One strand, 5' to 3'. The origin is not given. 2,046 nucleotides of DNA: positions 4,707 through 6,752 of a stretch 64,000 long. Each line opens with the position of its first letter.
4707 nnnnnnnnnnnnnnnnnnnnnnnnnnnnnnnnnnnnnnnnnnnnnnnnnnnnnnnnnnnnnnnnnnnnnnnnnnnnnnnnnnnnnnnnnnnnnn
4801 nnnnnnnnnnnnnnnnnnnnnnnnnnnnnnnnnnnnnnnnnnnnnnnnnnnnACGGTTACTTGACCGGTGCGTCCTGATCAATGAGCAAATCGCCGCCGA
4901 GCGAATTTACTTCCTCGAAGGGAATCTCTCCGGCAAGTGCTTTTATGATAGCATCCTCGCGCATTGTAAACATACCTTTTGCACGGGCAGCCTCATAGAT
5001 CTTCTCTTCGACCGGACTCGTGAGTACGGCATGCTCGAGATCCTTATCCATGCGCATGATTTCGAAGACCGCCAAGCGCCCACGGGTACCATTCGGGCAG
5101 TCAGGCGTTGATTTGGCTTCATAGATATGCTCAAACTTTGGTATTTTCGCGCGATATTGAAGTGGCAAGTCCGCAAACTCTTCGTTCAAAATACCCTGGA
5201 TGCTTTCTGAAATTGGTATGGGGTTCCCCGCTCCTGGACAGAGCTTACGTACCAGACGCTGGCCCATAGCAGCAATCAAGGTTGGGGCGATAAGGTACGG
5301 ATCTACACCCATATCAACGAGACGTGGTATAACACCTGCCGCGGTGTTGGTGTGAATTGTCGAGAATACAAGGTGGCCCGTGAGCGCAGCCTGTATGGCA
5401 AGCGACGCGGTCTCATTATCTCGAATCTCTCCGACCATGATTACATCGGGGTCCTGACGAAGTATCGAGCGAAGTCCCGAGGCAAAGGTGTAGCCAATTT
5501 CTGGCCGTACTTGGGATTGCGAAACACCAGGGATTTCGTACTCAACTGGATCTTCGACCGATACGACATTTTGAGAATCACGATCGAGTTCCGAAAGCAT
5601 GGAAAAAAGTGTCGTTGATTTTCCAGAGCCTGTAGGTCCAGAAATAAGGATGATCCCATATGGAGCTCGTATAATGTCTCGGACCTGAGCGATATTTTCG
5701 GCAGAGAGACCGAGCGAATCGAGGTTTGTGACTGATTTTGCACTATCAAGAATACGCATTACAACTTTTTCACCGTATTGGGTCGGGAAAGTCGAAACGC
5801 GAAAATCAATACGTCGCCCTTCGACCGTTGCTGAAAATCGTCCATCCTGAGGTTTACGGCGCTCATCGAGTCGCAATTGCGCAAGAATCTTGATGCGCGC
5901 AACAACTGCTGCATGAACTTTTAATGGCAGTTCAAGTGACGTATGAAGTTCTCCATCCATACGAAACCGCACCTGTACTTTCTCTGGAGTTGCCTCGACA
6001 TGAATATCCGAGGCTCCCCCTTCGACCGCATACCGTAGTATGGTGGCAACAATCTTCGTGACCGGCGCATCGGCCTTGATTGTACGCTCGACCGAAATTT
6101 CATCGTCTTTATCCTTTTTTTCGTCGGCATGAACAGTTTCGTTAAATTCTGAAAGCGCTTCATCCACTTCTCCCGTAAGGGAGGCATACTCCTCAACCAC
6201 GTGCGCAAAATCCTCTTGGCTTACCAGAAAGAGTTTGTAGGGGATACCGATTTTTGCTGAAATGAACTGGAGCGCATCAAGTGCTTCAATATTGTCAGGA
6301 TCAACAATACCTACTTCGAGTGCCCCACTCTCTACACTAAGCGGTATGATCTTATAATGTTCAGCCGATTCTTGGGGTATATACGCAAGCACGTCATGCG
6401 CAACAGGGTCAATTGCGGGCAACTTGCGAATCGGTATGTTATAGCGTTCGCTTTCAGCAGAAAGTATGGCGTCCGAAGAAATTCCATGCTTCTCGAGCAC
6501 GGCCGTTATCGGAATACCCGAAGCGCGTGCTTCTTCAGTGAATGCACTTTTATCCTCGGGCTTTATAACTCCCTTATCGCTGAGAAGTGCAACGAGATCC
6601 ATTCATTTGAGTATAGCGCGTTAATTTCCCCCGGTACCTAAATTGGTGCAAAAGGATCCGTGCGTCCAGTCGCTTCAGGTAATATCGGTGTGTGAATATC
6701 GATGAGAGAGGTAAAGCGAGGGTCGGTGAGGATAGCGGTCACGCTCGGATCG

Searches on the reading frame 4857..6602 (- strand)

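Call 54: search_protein_families(library=pfam, proteins=[window:4857-6602:-], max_evalue=0.00001)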
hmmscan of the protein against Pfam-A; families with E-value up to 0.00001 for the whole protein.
window:4857-6602:- (581 aa): 2 families
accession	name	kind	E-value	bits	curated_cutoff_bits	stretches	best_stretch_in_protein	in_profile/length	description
PF00437.27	T2SSE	-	3.5e-119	398.2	24.9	1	177-566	4-369/370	Type II/IV secretion system protein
PF05157.20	MshEN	-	6.1e-13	49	23.1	1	65-143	11-87/90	MshEN domain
